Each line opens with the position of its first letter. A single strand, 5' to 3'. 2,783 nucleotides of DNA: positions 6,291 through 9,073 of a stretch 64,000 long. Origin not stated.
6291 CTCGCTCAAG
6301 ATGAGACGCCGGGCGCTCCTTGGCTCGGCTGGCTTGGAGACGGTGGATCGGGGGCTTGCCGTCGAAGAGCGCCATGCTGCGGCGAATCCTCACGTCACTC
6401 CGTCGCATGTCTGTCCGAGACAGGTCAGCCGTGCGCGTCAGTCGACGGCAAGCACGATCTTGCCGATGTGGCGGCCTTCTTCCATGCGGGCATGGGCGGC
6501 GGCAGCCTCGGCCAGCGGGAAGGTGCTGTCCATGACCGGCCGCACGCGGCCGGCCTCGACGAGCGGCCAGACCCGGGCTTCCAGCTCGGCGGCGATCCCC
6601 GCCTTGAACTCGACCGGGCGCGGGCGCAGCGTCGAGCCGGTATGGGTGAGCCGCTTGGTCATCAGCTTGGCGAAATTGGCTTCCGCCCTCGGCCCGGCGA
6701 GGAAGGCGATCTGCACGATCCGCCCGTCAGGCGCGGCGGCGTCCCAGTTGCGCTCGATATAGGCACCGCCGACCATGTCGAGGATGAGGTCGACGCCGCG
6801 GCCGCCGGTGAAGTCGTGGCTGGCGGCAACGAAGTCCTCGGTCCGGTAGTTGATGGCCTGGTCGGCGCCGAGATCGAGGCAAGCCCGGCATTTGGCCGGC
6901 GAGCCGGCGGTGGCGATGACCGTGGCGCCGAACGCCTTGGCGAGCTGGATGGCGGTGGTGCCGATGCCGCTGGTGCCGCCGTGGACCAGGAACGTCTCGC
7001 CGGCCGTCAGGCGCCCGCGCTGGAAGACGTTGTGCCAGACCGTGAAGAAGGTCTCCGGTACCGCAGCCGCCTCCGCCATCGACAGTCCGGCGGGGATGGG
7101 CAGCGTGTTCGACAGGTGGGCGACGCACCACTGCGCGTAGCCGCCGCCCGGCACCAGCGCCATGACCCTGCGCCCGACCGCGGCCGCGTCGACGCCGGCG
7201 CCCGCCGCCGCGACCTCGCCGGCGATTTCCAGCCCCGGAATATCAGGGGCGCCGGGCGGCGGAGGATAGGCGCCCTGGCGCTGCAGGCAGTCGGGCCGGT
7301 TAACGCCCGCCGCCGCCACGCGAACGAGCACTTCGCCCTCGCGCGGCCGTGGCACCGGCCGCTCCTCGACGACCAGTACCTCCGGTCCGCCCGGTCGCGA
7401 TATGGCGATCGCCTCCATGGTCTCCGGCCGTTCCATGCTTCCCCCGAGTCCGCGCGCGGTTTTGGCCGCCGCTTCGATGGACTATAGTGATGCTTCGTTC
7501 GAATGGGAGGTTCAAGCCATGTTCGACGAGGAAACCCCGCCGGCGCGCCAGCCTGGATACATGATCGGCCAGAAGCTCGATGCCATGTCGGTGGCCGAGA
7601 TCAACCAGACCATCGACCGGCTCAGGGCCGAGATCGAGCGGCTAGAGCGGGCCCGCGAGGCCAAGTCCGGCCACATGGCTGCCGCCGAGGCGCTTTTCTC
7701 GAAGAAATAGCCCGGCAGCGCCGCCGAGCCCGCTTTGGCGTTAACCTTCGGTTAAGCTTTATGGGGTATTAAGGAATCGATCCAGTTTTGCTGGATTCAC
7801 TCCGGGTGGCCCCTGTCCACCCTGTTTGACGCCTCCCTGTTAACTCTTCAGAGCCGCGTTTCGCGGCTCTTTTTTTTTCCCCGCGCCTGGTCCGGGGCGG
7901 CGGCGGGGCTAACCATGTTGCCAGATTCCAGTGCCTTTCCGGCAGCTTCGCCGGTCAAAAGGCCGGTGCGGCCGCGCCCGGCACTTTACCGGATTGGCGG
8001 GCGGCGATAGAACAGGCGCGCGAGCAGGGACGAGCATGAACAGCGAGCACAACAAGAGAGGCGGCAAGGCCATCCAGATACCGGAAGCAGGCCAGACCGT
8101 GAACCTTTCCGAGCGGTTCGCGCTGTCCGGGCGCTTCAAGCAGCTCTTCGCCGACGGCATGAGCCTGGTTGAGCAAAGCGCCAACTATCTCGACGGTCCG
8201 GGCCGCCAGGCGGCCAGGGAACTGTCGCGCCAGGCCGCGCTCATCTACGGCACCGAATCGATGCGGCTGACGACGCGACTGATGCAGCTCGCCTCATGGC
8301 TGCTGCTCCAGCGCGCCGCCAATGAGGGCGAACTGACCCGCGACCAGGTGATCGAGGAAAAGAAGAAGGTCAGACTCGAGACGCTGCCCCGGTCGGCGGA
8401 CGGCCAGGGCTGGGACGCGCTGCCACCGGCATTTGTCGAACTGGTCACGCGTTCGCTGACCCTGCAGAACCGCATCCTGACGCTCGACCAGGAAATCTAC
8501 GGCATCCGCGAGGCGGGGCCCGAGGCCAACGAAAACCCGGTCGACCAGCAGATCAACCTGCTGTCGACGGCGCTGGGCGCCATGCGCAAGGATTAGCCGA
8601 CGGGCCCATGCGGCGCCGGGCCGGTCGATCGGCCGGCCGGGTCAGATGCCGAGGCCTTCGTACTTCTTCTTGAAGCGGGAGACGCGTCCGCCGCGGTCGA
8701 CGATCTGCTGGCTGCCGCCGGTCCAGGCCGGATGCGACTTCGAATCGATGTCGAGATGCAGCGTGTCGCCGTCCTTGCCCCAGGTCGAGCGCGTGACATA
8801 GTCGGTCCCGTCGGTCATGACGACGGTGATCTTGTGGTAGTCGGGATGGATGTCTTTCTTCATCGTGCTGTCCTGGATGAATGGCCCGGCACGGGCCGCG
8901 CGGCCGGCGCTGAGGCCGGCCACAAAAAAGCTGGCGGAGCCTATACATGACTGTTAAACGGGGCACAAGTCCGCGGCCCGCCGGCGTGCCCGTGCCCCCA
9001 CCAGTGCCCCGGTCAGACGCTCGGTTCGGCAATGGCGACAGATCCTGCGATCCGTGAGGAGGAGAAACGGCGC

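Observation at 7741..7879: Candidate CtrA-dependent small RNA between DUF1192 and rcdA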

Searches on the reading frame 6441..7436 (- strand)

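Call 10: search_protein_families(library=pfam, proteins=[window:6441-7436:-])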
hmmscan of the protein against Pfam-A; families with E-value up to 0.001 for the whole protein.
window:6441-7436:- (332 aa): 3 families
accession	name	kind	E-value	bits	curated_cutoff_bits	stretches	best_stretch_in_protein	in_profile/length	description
PF13602.12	ADH_zinc_N_2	-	2e-31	110.1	27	1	189-329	1-134/134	Zinc-binding dehydrogenase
PF00107.32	ADH_zinc_N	-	1.5e-29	103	31.8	1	157-278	1-121/129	Zinc-binding dehydrogenase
PF08240.17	ADH_N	-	4.7e-16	59.4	23.5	1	33-129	2-97/104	Alcohol dehydrogenase GroES-like domain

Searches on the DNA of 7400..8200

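Call 3: search_rna_families(source=window, start=7400, end=8200, threshold=evalue, max_evalue=10, show_alignments=5)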
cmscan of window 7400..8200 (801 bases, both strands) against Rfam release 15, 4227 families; matches with E-value up to 10: 9.
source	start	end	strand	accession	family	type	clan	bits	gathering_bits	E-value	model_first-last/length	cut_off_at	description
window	7734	7876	+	RF02356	BjrC1505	Gene; sRNA;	-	89.9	50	1.2e-17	1-140/140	no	Alphaproteobacterial sRNA BjrC1505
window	7808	7884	+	RF00519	suhB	Gene; sRNA;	CL00108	28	41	0.0013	1-77/77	no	Makes More Granules Regulator RNA (mmgR)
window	7829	7877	+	RF02871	ncS54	Gene; sRNA;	-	21.7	43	0.023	1-79/79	no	Burkholderia sRNA 54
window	7932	7966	+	RF02684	Twister-P5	Gene; ribozyme;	CL00120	17.3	37.6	0.59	1-58/58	no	Type-P5 twister ribozyme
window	7808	7876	+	RF02784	SorX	Gene; sRNA;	-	16.6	46.6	0.36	1-73/73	no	Singlet oxygen resistance RNA X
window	7851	7872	+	RF02802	PyrR204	Gene; snRNA; snoRNA; HACA-box;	-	16.1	71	2.3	14-35/57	no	Pyrobaculum sRNA 204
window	7864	7897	-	RF01100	PK-BYV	Cis-reg;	-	15.6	50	2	1-40/40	no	3'-terminal pseudoknot in BYV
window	7804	7876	+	RF02651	SorY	Gene; sRNA;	-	13.6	111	6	1-83/83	no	Singlet oxygen resistance RNA Y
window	7981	8026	-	RF00294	snoTBR17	Gene; snRNA; snoRNA; CD-box;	-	13.1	40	2.6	1-119/119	no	Small nucleolar RNA TBR17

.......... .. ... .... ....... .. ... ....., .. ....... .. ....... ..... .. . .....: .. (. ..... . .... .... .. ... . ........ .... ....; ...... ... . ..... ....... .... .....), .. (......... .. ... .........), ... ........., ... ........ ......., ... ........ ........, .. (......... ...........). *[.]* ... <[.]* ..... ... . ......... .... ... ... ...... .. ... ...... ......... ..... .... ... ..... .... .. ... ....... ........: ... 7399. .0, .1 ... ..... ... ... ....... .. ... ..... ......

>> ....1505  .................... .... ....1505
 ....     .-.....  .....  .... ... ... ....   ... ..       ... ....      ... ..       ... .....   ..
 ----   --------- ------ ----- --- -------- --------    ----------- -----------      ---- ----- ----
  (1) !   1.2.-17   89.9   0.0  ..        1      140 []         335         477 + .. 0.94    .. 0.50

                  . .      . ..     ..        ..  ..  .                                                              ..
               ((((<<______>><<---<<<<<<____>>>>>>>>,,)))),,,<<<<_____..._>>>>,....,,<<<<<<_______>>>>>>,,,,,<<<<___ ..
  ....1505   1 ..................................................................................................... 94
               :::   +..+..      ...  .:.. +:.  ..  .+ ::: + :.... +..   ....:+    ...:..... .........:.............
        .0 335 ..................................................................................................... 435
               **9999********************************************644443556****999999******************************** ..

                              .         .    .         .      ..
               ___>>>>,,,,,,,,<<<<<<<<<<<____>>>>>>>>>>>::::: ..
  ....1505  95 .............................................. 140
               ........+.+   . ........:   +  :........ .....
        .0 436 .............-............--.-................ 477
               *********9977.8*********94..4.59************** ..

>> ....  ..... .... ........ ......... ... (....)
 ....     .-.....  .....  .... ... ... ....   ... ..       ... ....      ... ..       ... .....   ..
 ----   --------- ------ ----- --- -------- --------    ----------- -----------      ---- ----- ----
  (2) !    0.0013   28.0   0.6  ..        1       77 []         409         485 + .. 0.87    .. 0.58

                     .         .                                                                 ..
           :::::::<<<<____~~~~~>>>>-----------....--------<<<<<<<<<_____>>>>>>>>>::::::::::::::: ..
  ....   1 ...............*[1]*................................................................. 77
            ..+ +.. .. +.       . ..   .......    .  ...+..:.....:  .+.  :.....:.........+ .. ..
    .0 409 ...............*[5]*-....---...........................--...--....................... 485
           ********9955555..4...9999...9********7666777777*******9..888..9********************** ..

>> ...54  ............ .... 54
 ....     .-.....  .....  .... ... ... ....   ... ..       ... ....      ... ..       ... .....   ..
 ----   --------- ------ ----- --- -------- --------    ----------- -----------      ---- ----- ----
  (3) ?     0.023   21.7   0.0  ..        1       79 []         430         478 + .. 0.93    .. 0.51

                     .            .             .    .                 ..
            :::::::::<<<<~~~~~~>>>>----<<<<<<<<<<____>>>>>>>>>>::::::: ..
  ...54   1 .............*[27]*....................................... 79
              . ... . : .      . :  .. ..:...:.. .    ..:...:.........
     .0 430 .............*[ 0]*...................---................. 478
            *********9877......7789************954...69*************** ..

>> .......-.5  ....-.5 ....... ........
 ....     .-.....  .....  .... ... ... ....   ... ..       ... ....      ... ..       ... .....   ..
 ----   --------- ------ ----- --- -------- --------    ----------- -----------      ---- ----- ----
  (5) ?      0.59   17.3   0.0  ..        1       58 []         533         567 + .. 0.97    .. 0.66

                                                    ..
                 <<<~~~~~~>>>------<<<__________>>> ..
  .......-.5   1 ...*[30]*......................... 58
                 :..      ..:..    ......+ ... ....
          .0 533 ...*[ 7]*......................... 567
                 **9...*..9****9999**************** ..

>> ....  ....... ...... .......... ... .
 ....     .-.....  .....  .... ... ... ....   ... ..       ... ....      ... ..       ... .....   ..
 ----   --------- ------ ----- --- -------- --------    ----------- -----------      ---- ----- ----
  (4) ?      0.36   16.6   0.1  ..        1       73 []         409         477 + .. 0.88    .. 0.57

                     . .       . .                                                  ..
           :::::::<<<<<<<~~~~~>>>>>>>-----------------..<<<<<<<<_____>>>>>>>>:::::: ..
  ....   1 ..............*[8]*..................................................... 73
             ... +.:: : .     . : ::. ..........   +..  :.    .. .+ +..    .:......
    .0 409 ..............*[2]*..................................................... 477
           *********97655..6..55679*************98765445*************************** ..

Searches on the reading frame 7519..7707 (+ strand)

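Call 10: search_protein_families(library=pfam, proteins=[window:7519-7707:+])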
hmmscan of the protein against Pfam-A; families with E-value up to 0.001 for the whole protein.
window:7519-7707:+ (63 aa): 1 family
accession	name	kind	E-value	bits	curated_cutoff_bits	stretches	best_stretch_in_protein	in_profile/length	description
PF06698.16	DUF1192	-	8.4e-17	61.5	25.5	1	3-60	1-57/58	Protein of unknown function (DUF1192)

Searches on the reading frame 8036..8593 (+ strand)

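Call 10: search_protein_families(library=pfam, proteins=[window:8036-8593:+])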
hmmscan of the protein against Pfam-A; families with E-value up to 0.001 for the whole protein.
window:8036-8593:+ (186 aa): 1 family
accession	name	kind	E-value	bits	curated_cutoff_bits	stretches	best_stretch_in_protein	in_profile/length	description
PF07323.17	DUF1465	-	4.7e-53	179.6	25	1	26-179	2-152/153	Protein of unknown function (DUF1465)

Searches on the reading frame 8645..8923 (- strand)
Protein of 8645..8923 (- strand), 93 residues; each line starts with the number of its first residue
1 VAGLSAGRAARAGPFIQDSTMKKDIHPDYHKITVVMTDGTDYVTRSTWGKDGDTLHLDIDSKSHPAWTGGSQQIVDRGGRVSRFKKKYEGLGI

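Call 10: search_protein_families(library=pfam, proteins=[window:8645-8923:-])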
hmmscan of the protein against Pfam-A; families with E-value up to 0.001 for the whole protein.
window:8645-8923:- (93 aa): 1 family
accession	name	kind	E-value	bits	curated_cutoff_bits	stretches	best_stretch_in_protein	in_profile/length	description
PF01197.23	Ribosomal_L31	-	3.2e-27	95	27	1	21-89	1-65/65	Ribosomal protein L31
